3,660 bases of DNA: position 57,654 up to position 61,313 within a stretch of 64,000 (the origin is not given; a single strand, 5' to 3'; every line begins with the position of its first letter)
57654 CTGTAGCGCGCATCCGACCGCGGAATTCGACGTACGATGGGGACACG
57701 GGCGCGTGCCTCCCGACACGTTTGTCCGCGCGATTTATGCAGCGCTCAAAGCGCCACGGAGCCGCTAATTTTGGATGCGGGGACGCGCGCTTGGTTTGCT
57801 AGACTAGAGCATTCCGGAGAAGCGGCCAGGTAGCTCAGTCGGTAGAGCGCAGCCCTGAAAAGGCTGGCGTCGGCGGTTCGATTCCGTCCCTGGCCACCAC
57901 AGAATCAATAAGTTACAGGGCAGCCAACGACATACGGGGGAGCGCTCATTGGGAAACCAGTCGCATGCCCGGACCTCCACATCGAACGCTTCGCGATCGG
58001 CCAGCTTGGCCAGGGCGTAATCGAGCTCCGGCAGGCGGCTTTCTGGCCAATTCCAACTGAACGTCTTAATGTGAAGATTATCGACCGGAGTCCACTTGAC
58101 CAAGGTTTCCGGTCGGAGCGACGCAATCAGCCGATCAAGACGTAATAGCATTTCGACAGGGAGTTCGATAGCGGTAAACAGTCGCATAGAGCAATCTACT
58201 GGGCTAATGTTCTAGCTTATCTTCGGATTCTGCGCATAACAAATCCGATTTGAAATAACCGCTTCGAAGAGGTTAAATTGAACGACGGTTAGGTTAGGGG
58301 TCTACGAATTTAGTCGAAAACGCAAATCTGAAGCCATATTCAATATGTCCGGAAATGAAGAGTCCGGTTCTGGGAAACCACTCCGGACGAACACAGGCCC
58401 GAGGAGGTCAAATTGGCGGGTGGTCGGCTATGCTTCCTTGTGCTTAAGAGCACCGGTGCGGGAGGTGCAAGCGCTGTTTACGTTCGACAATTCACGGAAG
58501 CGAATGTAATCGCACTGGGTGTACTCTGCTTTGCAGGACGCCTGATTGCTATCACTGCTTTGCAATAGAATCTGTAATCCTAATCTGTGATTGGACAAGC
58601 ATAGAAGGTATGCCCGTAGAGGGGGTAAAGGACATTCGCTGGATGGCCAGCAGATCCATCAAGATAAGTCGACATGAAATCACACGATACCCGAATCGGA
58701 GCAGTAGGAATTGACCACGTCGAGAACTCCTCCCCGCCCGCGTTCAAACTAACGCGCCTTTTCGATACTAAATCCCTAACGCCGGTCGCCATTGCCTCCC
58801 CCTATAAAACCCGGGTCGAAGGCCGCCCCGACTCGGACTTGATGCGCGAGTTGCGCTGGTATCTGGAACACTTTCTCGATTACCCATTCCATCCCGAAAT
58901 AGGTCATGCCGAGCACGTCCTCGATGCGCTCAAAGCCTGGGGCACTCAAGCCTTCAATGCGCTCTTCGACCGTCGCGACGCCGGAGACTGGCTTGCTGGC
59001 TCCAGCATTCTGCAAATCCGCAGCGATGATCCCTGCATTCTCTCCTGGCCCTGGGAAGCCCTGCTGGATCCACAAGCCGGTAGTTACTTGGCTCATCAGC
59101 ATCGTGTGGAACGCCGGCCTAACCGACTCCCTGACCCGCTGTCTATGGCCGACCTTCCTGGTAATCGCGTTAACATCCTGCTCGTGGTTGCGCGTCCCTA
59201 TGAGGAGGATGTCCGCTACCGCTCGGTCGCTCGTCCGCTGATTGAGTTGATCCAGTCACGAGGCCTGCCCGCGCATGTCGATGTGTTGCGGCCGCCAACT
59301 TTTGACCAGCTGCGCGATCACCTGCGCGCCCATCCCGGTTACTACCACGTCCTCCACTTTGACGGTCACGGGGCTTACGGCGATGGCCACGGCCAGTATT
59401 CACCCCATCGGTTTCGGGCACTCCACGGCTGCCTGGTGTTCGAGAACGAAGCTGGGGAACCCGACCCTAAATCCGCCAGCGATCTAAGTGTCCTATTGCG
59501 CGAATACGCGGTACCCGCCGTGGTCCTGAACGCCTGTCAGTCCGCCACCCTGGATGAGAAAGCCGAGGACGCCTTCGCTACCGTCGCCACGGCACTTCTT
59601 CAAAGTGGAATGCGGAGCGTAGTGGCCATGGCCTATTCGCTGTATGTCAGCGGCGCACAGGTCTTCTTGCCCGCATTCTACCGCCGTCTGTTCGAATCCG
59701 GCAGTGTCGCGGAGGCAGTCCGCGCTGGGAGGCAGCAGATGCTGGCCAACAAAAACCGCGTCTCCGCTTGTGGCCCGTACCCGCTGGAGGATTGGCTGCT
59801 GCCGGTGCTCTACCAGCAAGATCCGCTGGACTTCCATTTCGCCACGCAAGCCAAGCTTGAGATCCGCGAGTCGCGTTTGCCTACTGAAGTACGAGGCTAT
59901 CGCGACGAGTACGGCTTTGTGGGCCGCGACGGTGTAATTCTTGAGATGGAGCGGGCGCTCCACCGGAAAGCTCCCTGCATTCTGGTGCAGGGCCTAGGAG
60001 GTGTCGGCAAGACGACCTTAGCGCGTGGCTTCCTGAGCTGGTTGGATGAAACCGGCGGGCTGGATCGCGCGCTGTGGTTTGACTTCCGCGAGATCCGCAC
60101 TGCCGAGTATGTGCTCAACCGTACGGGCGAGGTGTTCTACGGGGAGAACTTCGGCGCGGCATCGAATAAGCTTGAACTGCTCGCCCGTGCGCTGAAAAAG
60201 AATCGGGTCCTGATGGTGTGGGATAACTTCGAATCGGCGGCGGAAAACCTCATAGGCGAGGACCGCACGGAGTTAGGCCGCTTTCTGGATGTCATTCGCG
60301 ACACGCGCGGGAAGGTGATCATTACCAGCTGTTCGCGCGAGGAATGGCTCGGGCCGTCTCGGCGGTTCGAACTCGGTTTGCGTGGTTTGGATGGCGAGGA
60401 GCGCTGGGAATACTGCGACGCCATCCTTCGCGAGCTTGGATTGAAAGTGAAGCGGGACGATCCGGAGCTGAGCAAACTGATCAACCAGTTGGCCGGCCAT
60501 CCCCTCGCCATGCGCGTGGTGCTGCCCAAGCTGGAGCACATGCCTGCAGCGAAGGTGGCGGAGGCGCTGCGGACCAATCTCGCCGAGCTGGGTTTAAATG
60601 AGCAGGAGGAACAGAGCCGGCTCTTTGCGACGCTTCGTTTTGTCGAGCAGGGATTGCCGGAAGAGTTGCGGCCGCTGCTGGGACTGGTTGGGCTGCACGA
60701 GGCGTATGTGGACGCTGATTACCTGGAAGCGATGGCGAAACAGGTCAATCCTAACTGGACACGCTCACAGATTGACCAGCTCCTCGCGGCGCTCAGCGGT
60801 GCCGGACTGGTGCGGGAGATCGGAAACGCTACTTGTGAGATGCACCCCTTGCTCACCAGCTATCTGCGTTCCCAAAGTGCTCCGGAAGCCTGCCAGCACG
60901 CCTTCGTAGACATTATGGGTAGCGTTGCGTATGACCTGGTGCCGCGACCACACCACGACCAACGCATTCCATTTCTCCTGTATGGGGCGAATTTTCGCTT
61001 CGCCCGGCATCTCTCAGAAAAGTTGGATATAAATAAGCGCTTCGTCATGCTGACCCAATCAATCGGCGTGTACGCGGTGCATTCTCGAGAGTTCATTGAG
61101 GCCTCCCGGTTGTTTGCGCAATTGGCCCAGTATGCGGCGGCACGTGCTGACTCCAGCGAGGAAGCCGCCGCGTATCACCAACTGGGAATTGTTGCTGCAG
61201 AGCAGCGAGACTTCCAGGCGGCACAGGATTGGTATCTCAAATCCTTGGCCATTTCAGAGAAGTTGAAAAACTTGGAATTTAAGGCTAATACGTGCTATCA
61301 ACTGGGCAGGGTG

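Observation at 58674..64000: Intact CHAT-NB-ARC(STAND)-TPR giant protein followed by an LCAT-like lipase operon: candidate NTP-dependent conflict/abortive-infection module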

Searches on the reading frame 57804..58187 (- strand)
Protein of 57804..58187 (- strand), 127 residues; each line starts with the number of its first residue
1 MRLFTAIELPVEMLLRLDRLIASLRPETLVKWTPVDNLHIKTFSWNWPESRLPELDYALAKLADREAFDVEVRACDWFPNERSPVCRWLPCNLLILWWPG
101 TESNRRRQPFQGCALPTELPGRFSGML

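Call 7: search_protein_families(library=pfam, proteins=[window:57804-58187:-], max_evalue=0.01)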
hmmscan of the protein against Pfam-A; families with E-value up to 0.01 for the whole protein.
window:57804-58187:- (127 aa): 1 family
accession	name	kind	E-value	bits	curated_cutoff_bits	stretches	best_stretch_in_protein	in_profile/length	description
PF02834.22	LigT_PEase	-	4.4e-05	24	23.3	1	11-85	5-84/87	LigT like Phosphoesterase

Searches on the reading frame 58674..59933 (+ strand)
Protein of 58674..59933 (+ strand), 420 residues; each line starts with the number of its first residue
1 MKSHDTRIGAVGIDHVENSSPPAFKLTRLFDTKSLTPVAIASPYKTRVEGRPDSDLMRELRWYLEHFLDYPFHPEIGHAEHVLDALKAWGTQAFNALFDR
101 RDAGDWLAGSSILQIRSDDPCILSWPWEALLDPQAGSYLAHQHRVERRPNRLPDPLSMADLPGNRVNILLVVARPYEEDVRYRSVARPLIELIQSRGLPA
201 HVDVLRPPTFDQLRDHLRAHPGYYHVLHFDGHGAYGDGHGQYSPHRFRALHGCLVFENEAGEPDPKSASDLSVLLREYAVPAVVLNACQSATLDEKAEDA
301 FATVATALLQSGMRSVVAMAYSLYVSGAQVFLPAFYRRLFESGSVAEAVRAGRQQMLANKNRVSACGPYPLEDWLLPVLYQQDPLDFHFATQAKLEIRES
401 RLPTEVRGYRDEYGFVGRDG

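Call 41: predict_structure(alignment_id=A2)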
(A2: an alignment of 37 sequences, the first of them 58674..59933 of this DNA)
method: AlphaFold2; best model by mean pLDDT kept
length: 420 residues; sequences in the alignment: 37
mean_pLDDT: 80.3   pTM: 0.84
mean pLDDT of the five models: 80.3, 77.3, 76.9, 76.4, 54.5
residues with pLDDT >= 90: 151; 70-90: 181; 50-70: 51; < 50: 37
segments of 3 or more residues with pLDDT < 50: 1-6, 236-250, 290-295, 322-324, 414-420
pLDDT, mean of each block of 10 residues (from residue 1): 52 93 94 95 92 88 84 92 97 96 89 90 90 92 90 72 88 72 74 83 87 92 90 54 39 79 80 83 76 47 70 82 64 91 92 92 85 89 84 67 63 44
secondary structure, 60 per line:
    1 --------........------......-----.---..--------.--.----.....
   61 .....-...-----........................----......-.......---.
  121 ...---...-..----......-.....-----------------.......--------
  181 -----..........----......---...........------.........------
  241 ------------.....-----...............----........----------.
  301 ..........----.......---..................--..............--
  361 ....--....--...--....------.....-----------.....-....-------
elements in order: E9-16 E23-28 H56-65 H75-98 H103-108 E110-116 H120-123 H139-142 E144-148 E166-172 H186-195 E200-205 H210-219 E226-234 E253-257 E263-267 H268-277 E282-289 H300-310 E315-321 H325-342 H345-358 E361-364 E367-370 E378-381 H388-392 H404-408 H410-413

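Call 44: fold_search(model_id=the predicted structure, library=pdb)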
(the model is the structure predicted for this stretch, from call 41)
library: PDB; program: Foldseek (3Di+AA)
matches with E <= 10: 1271; with E <= 0.001: 49
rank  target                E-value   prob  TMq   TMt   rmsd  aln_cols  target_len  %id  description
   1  8eey_B                2.0e-11  1.00  0.50  0.30   7.0       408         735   13  Cas7-11 in complex with DR-mismatched target RNA, Csx29 and Csx30 (released 2022-11-16)
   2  7zoq_A                6.3e-11  1.00  0.53  0.30   7.2       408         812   14  Cryo-EM structure of a CRISPR effector in complex with a caspase regulator (released 2022-11-30)
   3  7y9x_B                1.6e-10  1.00  0.53  0.33   6.2       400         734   12  Structure of the Cas7-11-Csx29-guide RNA complex (released 2022-11-09)
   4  8eex_B                2.1e-10  1.00  0.51  0.32   6.4       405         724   14  Cas7-11 in complex with Csx29 (released 2022-11-16)
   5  8tl0_C                5.8e-10  1.00  0.38  0.34  18.3       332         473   18  Structure of activated SAVED-CHAT filament (released 2024-03-06)
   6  7y8t_B                6.6e-10  1.00  0.50  0.33   7.1       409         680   12  Structure of Cas7-11-crRNA in complex with TPR-CHAT (released 2023-06-28)
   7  8d9f_A                9.4e-10  1.00  0.52  0.34   6.4       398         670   12  gRAMP-TPR-CHAT (Craspase) (released 2023-06-14)
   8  8d9h_E                1.4e-09  1.00  0.49  0.33   6.8       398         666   12  gRAMP-TPR-CHAT match PFS target RNA(Craspase) (released 2023-06-14)
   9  8tl0_D                2.6e-09  1.00  0.35  0.31  17.6       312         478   16  Structure of activated SAVED-CHAT filament (released 2024-03-06)
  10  8tl0_B                4.0e-09  1.00  0.36  0.32  15.5       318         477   16  Structure of activated SAVED-CHAT filament (released 2024-03-06)
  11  8tl0_A                4.2e-09  1.00  0.37  0.33  16.8       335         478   17  Structure of activated SAVED-CHAT filament (released 2024-03-06)
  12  7y84_C                6.1e-09  1.00  0.49  0.34   7.5       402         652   11  CryoEM structure of type III-E CRISPR Craspase gRAMP-crRNA in complex with TPR-CHAT protease (released 2022-12-14)
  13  8rot_A                9.9e-09  1.00  0.44  0.23   8.1       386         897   16  Cryo-EM structure of the transmembrane anti-sigma factor DdvA (released 2024-11-06)
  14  7x8a_D                2.7e-08  1.00  0.50  0.33   6.8       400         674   12  Cryo-EM structure of a bacterial protein complex (released 2022-11-16)
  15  7xsq_B                3.1e-08  1.00  0.50  0.33   7.1       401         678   11  Structure of the Craspase (released 2022-11-09)
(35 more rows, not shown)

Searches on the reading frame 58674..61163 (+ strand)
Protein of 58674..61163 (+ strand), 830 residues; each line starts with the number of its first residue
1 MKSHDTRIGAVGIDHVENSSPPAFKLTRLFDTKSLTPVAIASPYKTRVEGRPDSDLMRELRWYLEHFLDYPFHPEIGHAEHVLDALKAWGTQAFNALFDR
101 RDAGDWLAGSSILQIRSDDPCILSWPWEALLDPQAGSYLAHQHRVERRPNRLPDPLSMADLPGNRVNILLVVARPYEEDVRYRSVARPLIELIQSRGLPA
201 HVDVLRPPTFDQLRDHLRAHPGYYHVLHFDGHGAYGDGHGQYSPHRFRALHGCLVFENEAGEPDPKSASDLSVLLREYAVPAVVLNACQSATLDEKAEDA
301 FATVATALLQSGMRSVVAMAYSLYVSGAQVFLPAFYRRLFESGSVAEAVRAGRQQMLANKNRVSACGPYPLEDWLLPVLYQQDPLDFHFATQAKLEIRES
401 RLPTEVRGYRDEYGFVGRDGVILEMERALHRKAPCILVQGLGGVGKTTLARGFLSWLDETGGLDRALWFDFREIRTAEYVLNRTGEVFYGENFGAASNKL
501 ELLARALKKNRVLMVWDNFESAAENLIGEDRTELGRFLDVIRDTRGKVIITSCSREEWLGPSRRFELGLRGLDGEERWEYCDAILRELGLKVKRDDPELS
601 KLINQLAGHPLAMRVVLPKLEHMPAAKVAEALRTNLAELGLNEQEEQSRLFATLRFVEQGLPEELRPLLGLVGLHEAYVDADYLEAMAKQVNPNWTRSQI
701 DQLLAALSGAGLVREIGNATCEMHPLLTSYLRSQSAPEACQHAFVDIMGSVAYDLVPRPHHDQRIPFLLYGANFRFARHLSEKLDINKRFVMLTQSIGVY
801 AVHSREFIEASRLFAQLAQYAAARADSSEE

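Call 20: find_homologous_proteins(query=window:58674-61163:+, max_evalue=0.001)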
Query window:58674-61163:+ (830 aa): 1853 proteins with E <= 0.001 among 8000 candidates; the best 120 are listed.
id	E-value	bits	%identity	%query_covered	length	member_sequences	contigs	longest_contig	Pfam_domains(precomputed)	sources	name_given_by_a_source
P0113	0.0e+0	1907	100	100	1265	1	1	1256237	PF13431.13,PF23914.2,PF13414.13,PF13176.13,PF24885.2,PF12770.13,PF13374.13,PF17874.8,PF00515.35,PF13424.13,PF14938.13,PF13432.13,PF13181.13,PF01364.25,PF07719.24,PF10373.16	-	-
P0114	0.0e+0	1442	77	99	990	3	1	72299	PF00515.35,PF13424.13,PF13176.13,PF12770.13,PF13181.13,PF07719.24,PF13374.13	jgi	jgi:tetratricopeptide (TPR) repeat protein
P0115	0.0e+0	1423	76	99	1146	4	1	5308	PF17874.8,PF00515.35,PF13424.13,PF13176.13,PF12770.13,PF13181.13,PF01364.25,PF07719.24,PF00931.29,PF13374.13,PF10373.16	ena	-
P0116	0.0e+0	1390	77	99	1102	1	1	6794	PF13431.13,PF23914.2,PF13176.13,PF12770.13,PF13374.13,PF17874.8,PF00515.35,PF13424.13,PF13432.13,PF27018.1,PF13181.13,PF01364.25,PF07719.24,PF10373.16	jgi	jgi:tetratricopeptide (TPR) repeat protein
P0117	0.0e+0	1379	75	98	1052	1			PF13176.13,PF12770.13,PF13374.13,PF17874.8,PF00515.35,PF13424.13,PF14938.13,PF13432.13,PF13181.13,PF01364.25,PF07719.24,PF10373.16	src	-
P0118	0.0e+0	1376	74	99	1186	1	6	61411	PF13176.13,PF12770.13,PF00931.29,PF13374.13,PF17874.8,PF00515.35,PF13424.13,PF14938.13,PF13432.13,PF13181.13,PF07719.24,PF10373.16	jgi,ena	jgi:tetratricopeptide (TPR) repeat protein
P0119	0.0e+0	1375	75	99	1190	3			PF17874.8,PF00515.35,PF13424.13,PF13176.13,PF14938.13,PF12770.13,PF13181.13,PF01364.25,PF07719.24,PF13374.13,PF10373.16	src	-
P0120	0.0e+0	1373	74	99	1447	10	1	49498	PF17874.8,PF00515.35,PF13424.13,PF13176.13,PF24885.2,PF14938.13,PF13676.12,PF12770.13,PF13181.13,PF07719.24,PF13374.13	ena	-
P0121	0.0e+0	1372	75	99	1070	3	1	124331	PF17874.8,PF00515.35,PF13424.13,PF13176.13,PF14938.13,PF12770.13,PF13181.13,PF01364.25,PF07719.24,PF13374.13,PF10373.16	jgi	-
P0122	0.0e+0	1364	74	99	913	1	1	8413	PF13424.13,PF13176.13,PF12770.13,PF13181.13,PF01364.25,PF07719.24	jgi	-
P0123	0.0e+0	1360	74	99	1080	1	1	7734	PF17874.8,PF00515.35,PF13424.13,PF14938.13,PF12770.13,PF13181.13,PF01364.25,PF07719.24,PF13374.13,PF10373.16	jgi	jgi:tetratricopeptide (TPR) repeat protein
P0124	0.0e+0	1360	74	98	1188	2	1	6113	PF17874.8,PF00515.35,PF13424.13,PF13176.13,PF14938.13,PF12770.13,PF13181.13,PF07719.24,PF13374.13,PF10373.16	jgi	-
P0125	0.0e+0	1357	74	99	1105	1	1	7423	PF17874.8,PF00515.35,PF13424.13,PF12770.13,PF13181.13,PF01364.25,PF07719.24,PF13374.13,PF10373.16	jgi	jgi:tetratricopeptide (TPR) repeat protein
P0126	0.0e+0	1356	73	100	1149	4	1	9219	PF17874.8,PF13424.13,PF27018.1,PF12770.13,PF13181.13,PF01364.25,PF07719.24,PF13374.13,PF10373.16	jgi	jgi:tetratricopeptide (TPR) repeat protein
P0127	0.0e+0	1355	73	99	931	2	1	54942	PF13424.13,PF12770.13,PF13181.13,PF01364.25,PF07719.24,PF13374.13,PF10373.16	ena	-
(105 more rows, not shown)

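Call 28: find_related_loci(query=window:58674-61163:+, collection=genome_contigs, flank=10000)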
Query window:58674-61163:+ (830 aa) in genome_contigs; peptide patterns used: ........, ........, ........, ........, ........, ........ (x = any residue, [..] = any of these).
67 stretches matched a pattern; 52 encode a relative of the query (tblastn E <= 1e-3); 51 distinct loci.
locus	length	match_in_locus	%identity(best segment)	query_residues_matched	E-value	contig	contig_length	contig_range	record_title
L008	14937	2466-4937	75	9-830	0e+0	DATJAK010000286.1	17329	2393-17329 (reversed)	MAG TPA_asm: Bryobacteraceae bacterium isolate SMAG_U15325 k141_5131650, whole genome shotgun sequence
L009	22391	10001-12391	70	11-822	0e+0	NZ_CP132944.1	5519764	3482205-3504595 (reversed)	Tunturiibacter lichenicola strain MP8S11 chromosome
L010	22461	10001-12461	78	8-827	0e+0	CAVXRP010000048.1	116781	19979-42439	MAG: Bryobacterales bacterium isolate MFD01223.bin.1.7 genome assembly, contig: contig_7675, whole genome shotgun sequen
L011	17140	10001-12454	64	13-830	0e+0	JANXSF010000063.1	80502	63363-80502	MAG: Acidobacteria bacterium isolate 336R_metabat_83 336R_k141_922217, whole genome shotgun sequence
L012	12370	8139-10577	65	13-826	0e+0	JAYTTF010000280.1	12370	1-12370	MAG: Bryobacterales bacterium isolate GFS_5321 GFS_5321_279, whole genome shotgun sequence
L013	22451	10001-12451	66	10-830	0e+0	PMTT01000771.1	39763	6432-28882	MAG: Bryobacterales bacterium isolate palsa_130 73.20110700_P2D.82_contig_8193, whole genome shotgun sequence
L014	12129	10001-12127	66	13-722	0e+0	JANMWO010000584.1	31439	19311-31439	MAG: Acidobacteriota bacterium isolate OTE_88_metabat_269 OTE_88_k141_2593141, whole genome shotgun sequence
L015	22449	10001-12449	70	11-826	0e+0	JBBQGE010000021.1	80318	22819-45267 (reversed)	MAG: Bryobacterales bacterium isolate Co_metawrap_978 Cmw_978_k141_1514781_length_80318_cov_35.9983, whole genome shotgu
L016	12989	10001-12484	68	10-830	0e+0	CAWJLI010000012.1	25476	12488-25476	MAG: Bryobacterales bacterium isolate MFD05379.bin.2.2 genome assembly, contig: contig_11420, whole genome shotgun seque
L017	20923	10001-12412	51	40-819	0e+0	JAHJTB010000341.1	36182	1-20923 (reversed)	MAG: Proteobacteria bacterium isolate OS_PC_MetaG.mb.36 OS_PC_MetaG.mb.36_k141_494877, whole genome shotgun sequence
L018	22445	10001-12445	82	13-826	0e+0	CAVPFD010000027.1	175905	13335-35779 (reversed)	MAG: uncultured Acidobacteriaceae bacterium isolate MFD10071.bin.2.66 genome assembly, contig: contig_60698, whole genom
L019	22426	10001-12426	76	23-830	0e+0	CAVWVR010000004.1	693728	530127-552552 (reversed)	MAG: Terriglobia bacterium isolate MFD09671.bin.1.203 genome assembly, contig: contig_17438, whole genome shotgun sequen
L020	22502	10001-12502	48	7-818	0e+0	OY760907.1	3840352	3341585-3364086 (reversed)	MAG: uncultured candidate division Zixibacteria bacterium isolate 2d357583-1faf-4436-89ad-6f0e4817d39a genome assembly,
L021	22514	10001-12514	43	24-823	0e+0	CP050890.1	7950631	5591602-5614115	MAG: Thiohalocapsa sp. PB-PSB1 isolate PB-PSB1-LS01-2011a chromosome, complete genome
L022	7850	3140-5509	44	17-782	0e+0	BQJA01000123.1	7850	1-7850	MAG: Nitrosomonas sp. NMNS01 DNA, sequence123, whole genome shotgun sequence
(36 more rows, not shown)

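Call 50: search_protein_families(library=pfam, alignment_id=A3, max_evalue=0.001)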
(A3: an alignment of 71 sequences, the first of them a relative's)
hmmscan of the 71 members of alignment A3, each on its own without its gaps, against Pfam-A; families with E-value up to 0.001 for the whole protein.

A. member 1, L008:6491-7114:+ (208 aa): 3 families
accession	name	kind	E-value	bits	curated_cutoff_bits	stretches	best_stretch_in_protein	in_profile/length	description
PF01799.25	Fer2_2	-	1.1e-24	86.8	30.3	1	125-198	1-74/75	[2Fe-2S] binding domain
PF00111.32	Fer2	-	1.8e-06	28.3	21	1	58-105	2-49/77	2Fe-2S iron-sulfur cluster binding domain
PF13085.11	Fer2_3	-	0.00053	20.4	27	1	90-129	51-89/107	2Fe-2S iron-sulfur cluster binding domain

B. families by the number of members that match (of 71 scanned): 67 families (the first 25 are shown)
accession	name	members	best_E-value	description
PF13424.12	TPR_12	4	1.3e-26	Tetratricopeptide repeat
PF13374.12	TPR_10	4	1.3e-14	Tetratricopeptide repeat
PF07719.23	TPR_2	3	9.9e-14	Tetratricopeptide repeat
PF17874.7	TPR_MalT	3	5.4e-12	MalT-like TPR region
PF13181.12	TPR_8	3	3.9e-09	Tetratricopeptide repeat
PF00515.34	TPR_1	3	4.1e-09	Tetratricopeptide repeat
PF04542.20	Sigma70_r2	2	1.6e-10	Sigma-70 region 2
PF13176.12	TPR_7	2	1.5e-07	Tetratricopeptide repeat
PF01381.28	HTH_3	2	2e-07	Helix-turn-helix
PF13428.12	TPR_14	2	8.9e-07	Tetratricopeptide repeat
PF12895.13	ANAPC3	2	6.3e-06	Anaphase-promoting complex, cyclosome, subunit 3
PF05221.23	AdoHcyase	1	7.1e-143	S-adenosyl-L-homocysteine hydrolase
PF00670.27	AdoHcyase_NAD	1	3.9e-81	S-adenosyl-L-homocysteine hydrolase, NAD binding domain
PF02547.20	Queuosine_synth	1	8.2e-76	Queuosine biosynthesis protein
PF09861.14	Lar_N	1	3.7e-65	Lactate racemase N-terminal domain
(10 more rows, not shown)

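Call 77: search_protein_families(library=pfam, alignment_id=A7, max_evalue=0.001)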
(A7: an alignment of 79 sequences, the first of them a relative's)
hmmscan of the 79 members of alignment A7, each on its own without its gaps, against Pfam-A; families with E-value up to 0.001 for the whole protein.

A. member 1, L008:866-1168:+ (101 aa): 0 families

B. families by the number of members that match (of 79 scanned): 78 families (the first 25 are shown)
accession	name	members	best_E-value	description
PF00072.30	Response_reg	3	2.3e-40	Response regulator receiver domain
PF00239.26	Resolvase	2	3.3e-35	Resolvase, N terminal domain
PF02469.27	Fasciclin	2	4.3e-34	Fasciclin domain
PF02371.22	Transposase_20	2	9e-24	Transposase IS116/IS110/IS902 family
PF01609.27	DDE_Tnp_1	2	7.4e-23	Transposase DDE domain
PF10387.14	DUF2442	2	2.6e-19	Protein of unknown function (DUF2442)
PF20434.5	BD-FAE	2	1.5e-15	BD-FAE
PF00561.26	Abhydrolase_1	2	4.8e-11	alpha/beta hydrolase fold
PF12146.15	Hydrolase_4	2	5.5e-07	Serine aminopeptidase, S33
PF07859.19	Abhydrolase_3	2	1e-06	alpha/beta hydrolase fold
PF01425.27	Amidase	1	9.7e-154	Amidase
PF00171.27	Aldedh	1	3.3e-146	Aldehyde dehydrogenase family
PF05690.20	ThiG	1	2.6e-111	Thiazole biosynthesis protein ThiG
PF00121.24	TIM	1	1.6e-90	Triosephosphate isomerase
PF00135.34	COesterase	1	2.6e-86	Carboxylesterase family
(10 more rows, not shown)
